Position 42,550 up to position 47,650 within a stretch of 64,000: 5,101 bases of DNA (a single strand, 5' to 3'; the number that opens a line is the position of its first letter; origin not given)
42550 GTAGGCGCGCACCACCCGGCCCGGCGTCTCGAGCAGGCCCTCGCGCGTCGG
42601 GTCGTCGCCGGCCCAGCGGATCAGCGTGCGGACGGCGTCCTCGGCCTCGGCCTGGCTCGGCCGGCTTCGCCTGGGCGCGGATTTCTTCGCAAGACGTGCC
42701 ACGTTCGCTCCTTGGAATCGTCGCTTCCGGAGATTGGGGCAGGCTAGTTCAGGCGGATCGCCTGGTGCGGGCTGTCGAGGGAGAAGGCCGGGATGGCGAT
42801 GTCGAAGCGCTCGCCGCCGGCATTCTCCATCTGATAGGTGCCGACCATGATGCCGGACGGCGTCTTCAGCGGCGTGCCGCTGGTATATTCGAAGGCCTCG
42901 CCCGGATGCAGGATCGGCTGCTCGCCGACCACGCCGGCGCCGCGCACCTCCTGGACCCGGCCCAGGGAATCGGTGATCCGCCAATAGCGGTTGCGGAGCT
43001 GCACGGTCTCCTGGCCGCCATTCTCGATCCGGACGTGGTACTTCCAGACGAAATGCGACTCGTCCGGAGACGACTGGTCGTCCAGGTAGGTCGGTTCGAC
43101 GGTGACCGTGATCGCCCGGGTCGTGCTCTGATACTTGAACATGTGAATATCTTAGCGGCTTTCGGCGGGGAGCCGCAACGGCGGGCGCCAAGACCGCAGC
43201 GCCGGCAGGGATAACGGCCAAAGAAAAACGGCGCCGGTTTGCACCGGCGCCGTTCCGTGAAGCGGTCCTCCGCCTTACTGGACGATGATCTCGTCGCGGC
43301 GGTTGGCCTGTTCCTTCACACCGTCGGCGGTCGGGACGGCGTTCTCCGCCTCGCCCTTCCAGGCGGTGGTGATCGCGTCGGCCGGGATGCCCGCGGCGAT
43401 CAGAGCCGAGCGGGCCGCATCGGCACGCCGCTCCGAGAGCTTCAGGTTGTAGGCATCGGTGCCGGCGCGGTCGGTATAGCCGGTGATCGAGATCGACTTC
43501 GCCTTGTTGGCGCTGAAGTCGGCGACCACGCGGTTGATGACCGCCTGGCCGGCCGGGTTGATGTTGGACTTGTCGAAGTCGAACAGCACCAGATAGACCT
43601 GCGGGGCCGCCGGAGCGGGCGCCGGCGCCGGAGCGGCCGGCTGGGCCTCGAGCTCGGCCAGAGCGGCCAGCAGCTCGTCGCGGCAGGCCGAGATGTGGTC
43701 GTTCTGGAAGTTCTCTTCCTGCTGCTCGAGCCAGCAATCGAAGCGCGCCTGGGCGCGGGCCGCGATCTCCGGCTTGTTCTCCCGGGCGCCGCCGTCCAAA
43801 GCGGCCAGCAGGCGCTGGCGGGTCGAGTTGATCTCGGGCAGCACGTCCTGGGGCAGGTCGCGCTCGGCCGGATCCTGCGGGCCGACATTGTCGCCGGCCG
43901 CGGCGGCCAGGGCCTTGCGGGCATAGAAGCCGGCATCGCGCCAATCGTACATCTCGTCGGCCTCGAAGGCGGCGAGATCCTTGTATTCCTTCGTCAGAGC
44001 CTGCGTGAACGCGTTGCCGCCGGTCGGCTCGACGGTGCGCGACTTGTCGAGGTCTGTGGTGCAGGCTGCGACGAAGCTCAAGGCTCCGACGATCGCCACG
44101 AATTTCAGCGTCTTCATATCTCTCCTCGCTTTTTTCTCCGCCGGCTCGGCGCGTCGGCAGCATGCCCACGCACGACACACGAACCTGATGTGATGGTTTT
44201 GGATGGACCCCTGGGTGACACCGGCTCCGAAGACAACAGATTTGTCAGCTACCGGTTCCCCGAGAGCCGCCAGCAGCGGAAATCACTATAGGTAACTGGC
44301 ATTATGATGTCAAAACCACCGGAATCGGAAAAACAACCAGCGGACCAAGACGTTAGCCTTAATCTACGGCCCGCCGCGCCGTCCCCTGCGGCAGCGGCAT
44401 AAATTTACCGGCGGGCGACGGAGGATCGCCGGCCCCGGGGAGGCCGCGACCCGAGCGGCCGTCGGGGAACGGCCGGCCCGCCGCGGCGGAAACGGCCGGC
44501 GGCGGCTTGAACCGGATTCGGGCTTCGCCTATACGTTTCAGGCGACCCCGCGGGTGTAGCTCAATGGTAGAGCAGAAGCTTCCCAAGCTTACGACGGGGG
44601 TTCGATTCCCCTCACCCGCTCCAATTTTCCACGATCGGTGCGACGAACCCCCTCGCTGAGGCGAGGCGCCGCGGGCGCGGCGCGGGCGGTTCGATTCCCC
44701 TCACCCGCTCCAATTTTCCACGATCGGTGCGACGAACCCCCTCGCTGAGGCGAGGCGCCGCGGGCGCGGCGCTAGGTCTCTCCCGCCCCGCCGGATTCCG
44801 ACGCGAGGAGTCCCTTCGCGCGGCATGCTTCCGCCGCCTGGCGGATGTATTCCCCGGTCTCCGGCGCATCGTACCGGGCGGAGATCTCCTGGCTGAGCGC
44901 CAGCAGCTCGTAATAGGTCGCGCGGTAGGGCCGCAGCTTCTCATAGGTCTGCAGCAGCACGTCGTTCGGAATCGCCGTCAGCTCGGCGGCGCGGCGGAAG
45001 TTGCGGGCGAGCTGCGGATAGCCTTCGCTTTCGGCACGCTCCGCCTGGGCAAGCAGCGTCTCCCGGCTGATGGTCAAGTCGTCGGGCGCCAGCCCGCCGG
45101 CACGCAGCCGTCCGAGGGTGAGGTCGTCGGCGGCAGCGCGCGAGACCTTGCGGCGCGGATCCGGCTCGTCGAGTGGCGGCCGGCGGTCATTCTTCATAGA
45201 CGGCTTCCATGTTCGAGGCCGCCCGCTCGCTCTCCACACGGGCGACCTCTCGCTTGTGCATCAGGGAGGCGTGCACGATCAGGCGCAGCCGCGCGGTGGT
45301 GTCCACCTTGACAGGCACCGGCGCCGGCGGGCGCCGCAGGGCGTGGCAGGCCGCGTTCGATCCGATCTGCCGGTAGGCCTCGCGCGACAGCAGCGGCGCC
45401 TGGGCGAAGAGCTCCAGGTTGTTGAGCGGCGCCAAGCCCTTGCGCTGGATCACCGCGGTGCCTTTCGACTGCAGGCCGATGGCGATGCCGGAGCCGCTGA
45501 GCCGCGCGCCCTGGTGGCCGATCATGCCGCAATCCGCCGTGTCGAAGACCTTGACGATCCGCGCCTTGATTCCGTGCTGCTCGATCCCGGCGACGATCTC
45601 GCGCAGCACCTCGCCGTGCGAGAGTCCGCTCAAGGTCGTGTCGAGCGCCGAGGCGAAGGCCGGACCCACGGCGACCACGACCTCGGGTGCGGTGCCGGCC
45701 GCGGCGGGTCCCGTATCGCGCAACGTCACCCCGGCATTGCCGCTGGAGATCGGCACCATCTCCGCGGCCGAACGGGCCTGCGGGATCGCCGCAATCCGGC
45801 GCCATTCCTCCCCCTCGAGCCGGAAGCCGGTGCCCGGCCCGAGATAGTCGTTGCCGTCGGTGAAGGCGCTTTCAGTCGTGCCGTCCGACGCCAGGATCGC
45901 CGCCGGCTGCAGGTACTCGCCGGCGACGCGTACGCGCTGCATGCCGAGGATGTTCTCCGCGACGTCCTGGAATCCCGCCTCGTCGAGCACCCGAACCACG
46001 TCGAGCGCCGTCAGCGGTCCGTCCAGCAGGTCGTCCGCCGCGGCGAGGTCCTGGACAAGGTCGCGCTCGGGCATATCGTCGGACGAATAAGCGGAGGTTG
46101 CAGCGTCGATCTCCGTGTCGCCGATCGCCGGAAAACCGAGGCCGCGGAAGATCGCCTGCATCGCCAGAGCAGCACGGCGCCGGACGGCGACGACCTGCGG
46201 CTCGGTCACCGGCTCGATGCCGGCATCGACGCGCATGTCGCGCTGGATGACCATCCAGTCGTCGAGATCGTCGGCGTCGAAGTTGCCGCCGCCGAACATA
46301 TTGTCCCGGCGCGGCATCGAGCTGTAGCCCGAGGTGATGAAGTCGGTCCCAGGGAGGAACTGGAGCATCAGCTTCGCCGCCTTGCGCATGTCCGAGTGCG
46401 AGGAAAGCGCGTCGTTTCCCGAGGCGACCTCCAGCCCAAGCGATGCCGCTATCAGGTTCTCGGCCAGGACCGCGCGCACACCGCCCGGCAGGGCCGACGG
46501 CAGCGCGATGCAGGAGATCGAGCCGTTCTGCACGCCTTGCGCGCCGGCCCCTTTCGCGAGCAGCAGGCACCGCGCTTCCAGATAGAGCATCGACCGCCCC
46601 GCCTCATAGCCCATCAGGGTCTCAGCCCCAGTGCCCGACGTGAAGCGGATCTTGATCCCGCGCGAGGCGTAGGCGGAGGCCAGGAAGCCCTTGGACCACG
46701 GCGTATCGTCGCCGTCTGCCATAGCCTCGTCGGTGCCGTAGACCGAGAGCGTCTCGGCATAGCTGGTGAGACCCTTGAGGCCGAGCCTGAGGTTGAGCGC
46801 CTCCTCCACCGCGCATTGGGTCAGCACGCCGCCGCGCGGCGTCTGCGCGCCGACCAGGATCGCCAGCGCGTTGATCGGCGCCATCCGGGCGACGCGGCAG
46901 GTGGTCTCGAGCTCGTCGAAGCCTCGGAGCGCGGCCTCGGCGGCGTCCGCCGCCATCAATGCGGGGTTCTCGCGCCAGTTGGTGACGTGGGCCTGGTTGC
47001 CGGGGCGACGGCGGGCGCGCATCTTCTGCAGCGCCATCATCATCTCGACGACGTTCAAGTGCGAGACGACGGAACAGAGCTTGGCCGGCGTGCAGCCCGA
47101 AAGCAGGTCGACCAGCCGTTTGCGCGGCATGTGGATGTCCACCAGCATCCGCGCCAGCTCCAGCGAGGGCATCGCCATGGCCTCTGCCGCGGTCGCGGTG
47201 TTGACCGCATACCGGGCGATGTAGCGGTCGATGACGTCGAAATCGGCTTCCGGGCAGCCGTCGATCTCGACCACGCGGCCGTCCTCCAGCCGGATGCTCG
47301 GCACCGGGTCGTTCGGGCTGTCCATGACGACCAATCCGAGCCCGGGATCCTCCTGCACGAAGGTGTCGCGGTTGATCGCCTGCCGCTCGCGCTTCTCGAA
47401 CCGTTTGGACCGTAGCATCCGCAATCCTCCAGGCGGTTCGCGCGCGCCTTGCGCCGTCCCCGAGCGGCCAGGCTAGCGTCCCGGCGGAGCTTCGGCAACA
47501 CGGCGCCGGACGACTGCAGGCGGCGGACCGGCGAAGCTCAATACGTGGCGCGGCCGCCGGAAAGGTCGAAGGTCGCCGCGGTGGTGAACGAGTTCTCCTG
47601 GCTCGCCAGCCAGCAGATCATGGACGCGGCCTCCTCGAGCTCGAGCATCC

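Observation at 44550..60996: A tRNA-Gly 3-prime-end repeat is duplicated in perfect tandem and recurs 16.3 kb away, bracketing a catabolic gene block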

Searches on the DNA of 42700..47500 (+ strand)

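Call 12: search_dna_similar(query=window:42700-47500:+, collection=plasmids, mode=near)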
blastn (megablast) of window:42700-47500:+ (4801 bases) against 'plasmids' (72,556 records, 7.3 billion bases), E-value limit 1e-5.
Records with a match: 7; places in all: 7; records where one place covers at least 80% of the query: 0.
Best place of each record, by identity: 90-95% 3; 60-80% 4.
By first word of the organism name: Klebsiella 3; Neisseria 2; Methylobacterium 1; Burkholderia 1.
By predicted mobility (MOB-suite, as given by PLSDB): non-mobilizable 5; conjugative 2.
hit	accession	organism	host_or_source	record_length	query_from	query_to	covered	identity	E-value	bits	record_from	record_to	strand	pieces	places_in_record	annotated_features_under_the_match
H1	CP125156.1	Klebsiella pneumoniae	-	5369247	3568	4364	17%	72.5%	2e-56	230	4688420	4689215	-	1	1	none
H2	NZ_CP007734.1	Klebsiella pneumoniae subsp. pneumoniae KPNIH27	groin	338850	3568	4358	16%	72.7%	1e-58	237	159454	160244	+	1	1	propanediol/glycerol family dehydratase large subunit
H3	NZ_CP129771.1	Klebsiella pneumoniae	Homo sapiens,whole organism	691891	3568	4358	16%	72.6%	5e-57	231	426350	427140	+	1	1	propanediol/glycerol family dehydratase large subunit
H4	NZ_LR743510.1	Methylobacterium bullatum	-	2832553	76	255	4%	75.4%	2e-12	84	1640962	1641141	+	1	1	none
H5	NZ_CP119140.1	Neisseria gonorrhoeae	Homo sapiens,whole organism,blood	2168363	1851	1925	2%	92.0%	3e-19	106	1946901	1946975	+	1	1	none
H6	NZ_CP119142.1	Neisseria gonorrhoeae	Homo sapiens,whole organism,synovial ...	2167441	1851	1925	2%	92.0%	3e-19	106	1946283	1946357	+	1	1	none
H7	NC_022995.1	Burkholderia sp. M701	-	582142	1851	1924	2%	93.2%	3e-20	110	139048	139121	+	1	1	none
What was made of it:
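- Tried and rejected: A megablast of 42700-47500 against PLSDB gave only tRNA and distant dehydratase hits (call 12).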

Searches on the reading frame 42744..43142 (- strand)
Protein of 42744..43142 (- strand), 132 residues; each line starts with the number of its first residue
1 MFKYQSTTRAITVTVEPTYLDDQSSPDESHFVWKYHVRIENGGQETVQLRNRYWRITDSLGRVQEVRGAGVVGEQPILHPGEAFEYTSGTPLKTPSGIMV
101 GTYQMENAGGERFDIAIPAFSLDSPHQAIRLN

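Call 9: search_protein_families(library=pfam, proteins=[window:42744-43142:-])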
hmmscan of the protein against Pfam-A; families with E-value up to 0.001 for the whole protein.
window:42744-43142:- (132 aa): 1 family
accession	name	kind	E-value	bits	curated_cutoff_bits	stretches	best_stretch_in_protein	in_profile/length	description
PF04379.20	DUF525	-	8.2e-37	125.8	27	1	22-106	2-86/87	ApaG domain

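Call 13: find_encoding_contigs(protein=window:42744-43142:-, flank=10000, max_places=10)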
Protein window:42744-43142:- (132 aa): 3 contigs read that carry it; 3 places shown.
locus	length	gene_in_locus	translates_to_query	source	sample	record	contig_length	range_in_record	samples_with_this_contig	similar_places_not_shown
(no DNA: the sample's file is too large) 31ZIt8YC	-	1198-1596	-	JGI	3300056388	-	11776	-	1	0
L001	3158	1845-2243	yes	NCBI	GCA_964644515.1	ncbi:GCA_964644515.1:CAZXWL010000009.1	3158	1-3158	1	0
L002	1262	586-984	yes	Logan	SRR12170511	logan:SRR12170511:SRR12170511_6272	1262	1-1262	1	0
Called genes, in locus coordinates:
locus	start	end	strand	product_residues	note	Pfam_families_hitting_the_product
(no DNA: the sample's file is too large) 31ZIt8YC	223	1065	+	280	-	PF00691:OmpA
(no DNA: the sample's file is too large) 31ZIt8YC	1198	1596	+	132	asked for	PF04379:DUF525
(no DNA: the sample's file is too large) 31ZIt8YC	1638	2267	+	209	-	PF01227:GTP_cyclohydroI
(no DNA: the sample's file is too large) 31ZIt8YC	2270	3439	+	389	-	PF01546:Peptidase_M20, PF07687:M20_dimer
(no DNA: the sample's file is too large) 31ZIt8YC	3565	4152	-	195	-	-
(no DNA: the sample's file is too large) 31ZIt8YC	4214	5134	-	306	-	PF01430:HSP33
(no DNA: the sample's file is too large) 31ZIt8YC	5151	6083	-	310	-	PF02729:OTCace_N, PF00185:OTCace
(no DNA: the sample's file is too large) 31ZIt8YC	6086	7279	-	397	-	PF00202:Aminotran_3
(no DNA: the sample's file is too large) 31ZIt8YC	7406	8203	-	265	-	PF01061:ABC2_membrane, PF12698:ABC2_membrane_3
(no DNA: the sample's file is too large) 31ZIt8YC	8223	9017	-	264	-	PF01061:ABC2_membrane, PF12698:ABC2_membrane_3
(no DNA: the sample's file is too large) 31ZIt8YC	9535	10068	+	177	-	PF02631:RecX_HTH2 (weak)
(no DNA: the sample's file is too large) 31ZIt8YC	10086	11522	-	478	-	PF00202:Aminotran_3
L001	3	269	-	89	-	?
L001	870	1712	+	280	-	PF00691:OmpA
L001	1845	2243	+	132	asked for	PF04379:DUF525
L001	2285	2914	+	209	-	PF01227:GTP_cyclohydroI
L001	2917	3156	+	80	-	?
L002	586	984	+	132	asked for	PF04379:DUF525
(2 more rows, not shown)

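Call 20: find_related_loci(query=window:42744-43142:-, collection=genome_contigs, flank=10000)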
Query window:42744-43142:- (132 aa) in genome_contigs; peptide patterns used: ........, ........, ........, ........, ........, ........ (x = any residue, [..] = any of these).
599 stretches matched a pattern (row limit reached: there are more); 512 encode a relative of the query (tblastn E <= 1e-3); the best 80 are kept; 80 distinct loci.
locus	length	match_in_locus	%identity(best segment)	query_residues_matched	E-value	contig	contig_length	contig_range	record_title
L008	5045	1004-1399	98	1-132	4e-87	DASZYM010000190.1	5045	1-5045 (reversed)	MAG TPA_asm: Dongiaceae bacterium isolate SMAG_U6210 k141_1107610, whole genome shotgun sequence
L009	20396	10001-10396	92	1-132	1e-82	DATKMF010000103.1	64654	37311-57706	MAG TPA_asm: Candidatus Cybelea sp. isolate SMAG_U14704 k141_1635235, whole genome shotgun sequence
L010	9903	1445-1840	92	1-132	4e-82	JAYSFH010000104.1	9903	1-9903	MAG: Dongia sp. isolate ZZ2_ZZA25_bin.18 NODE_3310_length_9903_cov_4.833164, whole genome shotgun sequence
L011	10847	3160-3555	92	1-132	3e-82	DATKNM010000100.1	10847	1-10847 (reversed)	MAG TPA_asm: Candidatus Binatia bacterium isolate SMAG_U14737 k141_1563742, whole genome shotgun sequence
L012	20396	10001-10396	92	1-132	5e-82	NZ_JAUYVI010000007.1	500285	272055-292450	Dongia sedimenti strain R-7 R_7_scaffold7, whole genome shotgun sequence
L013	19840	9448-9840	85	2-132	3e-74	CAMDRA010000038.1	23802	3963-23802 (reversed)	MAG: Dongia mobilis isolate ZE-03apr19-330 genome assembly, contig: ZE-03apr19-C2546, whole genome shotgun sequence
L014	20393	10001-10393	85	2-132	2e-73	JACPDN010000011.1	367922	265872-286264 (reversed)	MAG: Proteobacteria bacterium isolate NC_groundwater_310_Ag_B-0.1um_62_28 GD18-4_B1_scaffold_1033660, whole genome shotg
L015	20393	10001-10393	84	2-132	1e-73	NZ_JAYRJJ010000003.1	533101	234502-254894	MAG: Dongia sp. isolate SZ_szas3bin.16 NODE_16_length_533101_cov_30.1688, whole genome shotgun sequence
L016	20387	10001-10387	82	4-132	4e-73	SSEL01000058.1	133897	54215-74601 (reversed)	MAG: Rhodospirillaceae bacterium isolate Bin_26_3 c_000000052915, whole genome shotgun sequence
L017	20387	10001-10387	84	4-132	3e-73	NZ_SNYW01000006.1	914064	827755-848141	Dongia mobilis strain CGMCC 1.7660 Ga0079870_101, whole genome shotgun sequence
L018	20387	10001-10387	83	4-132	3e-73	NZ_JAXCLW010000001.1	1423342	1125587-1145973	Dongia soli strain D78 13941_scaffold1, whole genome shotgun sequence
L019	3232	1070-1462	82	2-132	7e-73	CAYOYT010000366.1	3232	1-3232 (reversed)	MAG TPA_asm: uncultured Dongia sp. isolate SRP296810_co1_151 genome assembly, contig: NODE_45696_length_3232_cov_3.76676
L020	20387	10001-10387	82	4-132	4e-72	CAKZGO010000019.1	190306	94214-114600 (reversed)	MAG TPA_asm: uncultured Dongia sp. isolate ERR2114811_bin.4_CONCOCT_v1.1_MAG genome assembly, contig: ERZ1034369.17, who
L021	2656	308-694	83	4-132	5e-73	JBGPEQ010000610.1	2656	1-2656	MAG: Dongiaceae bacterium isolate OBJ_0618_7090110_87 k141_2592906_length_2656_cov_24.8867, whole genome shotgun sequenc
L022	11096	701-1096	80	1-132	1e-71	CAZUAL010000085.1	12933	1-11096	MAG TPA_asm: uncultured Dongia sp. isolate SRP257259_co1_9 genome assembly, contig: NODE_6655_length_12933_cov_5.096832,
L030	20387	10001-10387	78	4-132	8e-70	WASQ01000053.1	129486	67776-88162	MAG: Telmatospirillum sp. isolate SA7853_bin3 NODE_38_length_129486_cov_156.302733, whole genome shotgun sequence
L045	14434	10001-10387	75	4-132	4e-68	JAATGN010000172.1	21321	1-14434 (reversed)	MAG: Rhodospirillales bacterium isolate bin_346 k141_3313162, whole genome shotgun sequence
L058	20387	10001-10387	75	4-132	5e-67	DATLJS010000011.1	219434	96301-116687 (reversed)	MAG TPA_asm: Candidatus Sulfotelmatobacter sp. isolate SMAG_U13702 k141_3699650, whole genome shotgun sequence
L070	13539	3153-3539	76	4-132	7e-66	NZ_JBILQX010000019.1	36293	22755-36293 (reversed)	MAG: Elstera sp. isolate ME2018-06-07_3300034013_group8_bin9 Rohwer_bin1888_scaffold_545_c1, whole genome shotgun sequen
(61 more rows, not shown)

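Call 42: search_protein_families(library=pfam, proteins=[L012:3788-4873:-, L030:5455-6915:-, L045:999-2051:-, L070:610-1713:-, L058:5066-6226:-], max_evalue=0.01)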
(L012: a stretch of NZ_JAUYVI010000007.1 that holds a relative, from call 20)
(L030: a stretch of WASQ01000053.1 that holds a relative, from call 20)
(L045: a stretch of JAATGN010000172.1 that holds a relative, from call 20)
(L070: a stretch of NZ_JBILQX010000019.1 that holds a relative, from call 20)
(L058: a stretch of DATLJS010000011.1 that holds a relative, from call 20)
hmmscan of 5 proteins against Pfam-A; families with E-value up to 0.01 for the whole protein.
L012:3788-4873:- (362 aa): 1 family
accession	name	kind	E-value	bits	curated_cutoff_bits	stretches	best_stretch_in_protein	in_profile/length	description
PF00589.27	Phage_integrase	-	2.6e-16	60.3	27.1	1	184-344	3-169/172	Phage integrase family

L030:5455-6915:- (487 aa): 1 family
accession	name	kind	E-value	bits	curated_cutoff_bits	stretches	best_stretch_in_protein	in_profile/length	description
PF00589.27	Phage_integrase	-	7.5e-16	58.8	27.1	1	226-417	2-169/172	Phage integrase family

L045:999-2051:- (351 aa): 1 family
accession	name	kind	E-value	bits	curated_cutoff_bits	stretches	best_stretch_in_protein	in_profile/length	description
PF00589.27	Phage_integrase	-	4.3e-16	59.6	27.1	1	176-335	2-170/172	Phage integrase family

L070:610-1713:- (368 aa): 1 family
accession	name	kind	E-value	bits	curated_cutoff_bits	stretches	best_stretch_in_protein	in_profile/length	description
PF00589.27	Phage_integrase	-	1.1e-17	64.7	27.1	1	194-353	4-170/172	Phage integrase family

L058:5066-6226:- (387 aa): 4 families
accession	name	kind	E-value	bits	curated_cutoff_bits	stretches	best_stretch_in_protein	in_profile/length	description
PF00589.27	Phage_integrase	-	1.4e-27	97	27.1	1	208-370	3-170/172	Phage integrase family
PF13356.12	Arm-DNA-bind_3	-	3.5e-15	56.3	27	1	8-96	1-82/83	Arm DNA-binding domain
PF22022.2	Phage_int_M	-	1.3e-10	41.8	27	1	107-195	5-92/96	Phage integrase central domain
PF14659.12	Phage_int_SAM_3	-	4.6e-06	27.2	22.6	1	104-153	3-51/58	Phage integrase, N-terminal SAM-like domain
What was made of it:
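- In L012, L030, L045, L070 and L058 a Phage_integrase gene follows it (call 42).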

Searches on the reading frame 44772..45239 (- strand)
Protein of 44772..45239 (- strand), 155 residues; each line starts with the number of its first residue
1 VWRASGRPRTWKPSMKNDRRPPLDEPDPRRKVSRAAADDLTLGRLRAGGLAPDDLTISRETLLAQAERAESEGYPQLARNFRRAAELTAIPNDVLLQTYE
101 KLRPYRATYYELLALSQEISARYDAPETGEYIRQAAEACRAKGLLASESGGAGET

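Call 8: search_protein_families(library=pfam, proteins=[window:44772-45239:-])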
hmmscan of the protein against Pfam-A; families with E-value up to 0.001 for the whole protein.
window:44772-45239:- (155 aa): 1 family
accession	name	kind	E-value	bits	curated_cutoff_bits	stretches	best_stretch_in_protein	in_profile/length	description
PF02287.20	Dehydratase_SU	-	7.4e-31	107.5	25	1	35-143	22-130/133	Dehydratase small subunit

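Call 27: find_encoding_contigs(protein=window:44772-45197:-, flank=10000, max_places=10)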
Protein window:44772-45197:- (141 aa): 5 contigs read that carry it; 4 places shown.
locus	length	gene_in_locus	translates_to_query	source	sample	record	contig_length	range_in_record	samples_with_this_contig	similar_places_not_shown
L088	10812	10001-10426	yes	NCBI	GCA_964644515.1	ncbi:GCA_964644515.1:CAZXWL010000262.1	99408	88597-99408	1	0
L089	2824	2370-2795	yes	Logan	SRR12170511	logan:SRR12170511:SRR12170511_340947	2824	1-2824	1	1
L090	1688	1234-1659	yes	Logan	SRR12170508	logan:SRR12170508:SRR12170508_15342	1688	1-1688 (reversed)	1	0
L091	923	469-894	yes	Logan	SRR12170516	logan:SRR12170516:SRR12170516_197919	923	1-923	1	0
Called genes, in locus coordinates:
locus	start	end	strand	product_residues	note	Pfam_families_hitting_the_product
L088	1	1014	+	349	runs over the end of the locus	PF02653:BPD_transp_2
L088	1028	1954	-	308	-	PF00126:HTH_1, PF03466:LysR_substrate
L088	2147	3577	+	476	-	PF00330:Aconitase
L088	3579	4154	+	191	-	PF00694:Aconitase_C, PF27512:LeuD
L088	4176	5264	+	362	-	PF00180:Iso_dh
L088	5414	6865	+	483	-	PF00890:FAD_binding_2, PF01266:DAO, PF03486:HI0933_like (faint), PF07992:Pyr_redox_2 (weak), PF12831:FAD_oxidored (weak), PF00732:GMC_oxred_N (faint)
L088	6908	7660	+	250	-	PF00106:adh_short, PF08659:KR, PF13561:adh_short_C2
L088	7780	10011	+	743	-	PF02286:Dehydratase_LU, PF02288:Dehydratase_MU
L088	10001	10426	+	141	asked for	PF02287:Dehydratase_SU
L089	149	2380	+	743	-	PF02286:Dehydratase_LU, PF02288:Dehydratase_MU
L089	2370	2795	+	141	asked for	PF02287:Dehydratase_SU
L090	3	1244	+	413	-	?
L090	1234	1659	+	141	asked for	PF02287:Dehydratase_SU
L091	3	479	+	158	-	?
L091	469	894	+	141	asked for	PF02287:Dehydratase_SU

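Call 63: search_protein_families(library=ncbifam, proteins=[window:44772-45197:-], max_evalue=1e-10)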
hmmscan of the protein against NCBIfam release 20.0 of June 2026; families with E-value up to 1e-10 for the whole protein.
window:44772-45197:- (141 aa): 8 families
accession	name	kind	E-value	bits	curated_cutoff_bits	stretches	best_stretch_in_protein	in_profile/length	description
NF011972.0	PRK15443.1-3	subfamily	7.9e-32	110.7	183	1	18-131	57-170/174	diol dehydratase small subunit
NF011975.0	PRK15443.2-2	subfamily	1.4e-27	96.4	196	1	21-133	25-137/139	diol dehydratase small subunit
NF011977.0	PRK15443.2-4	subfamily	4.3e-25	88.4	230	1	21-131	9-118/119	diol dehydratase small subunit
NF011978.0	PRK15443.2-5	subfamily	7.7e-25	87.7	261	1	22-131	28-137/141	diol dehydratase small subunit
NF011971.0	PRK15443.1-2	equivalog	3.8e-23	82.3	282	1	18-123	56-161/173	propanediol dehydratase small subunit PduE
NF011973.0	PRK15443.1-4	subfamily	4.7e-22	78.8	334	1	18-125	53-160/170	diol dehydratase small subunit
NF011976.0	PRK15443.2-3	equivalog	3.4e-21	75.6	285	1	24-127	30-133/141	glycerol dehydratase small subunit DhaB3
NF011974.0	PRK15443.2-1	subfamily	5.5e-20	71.7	171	1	24-131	3-109/110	diol dehydratase small subunit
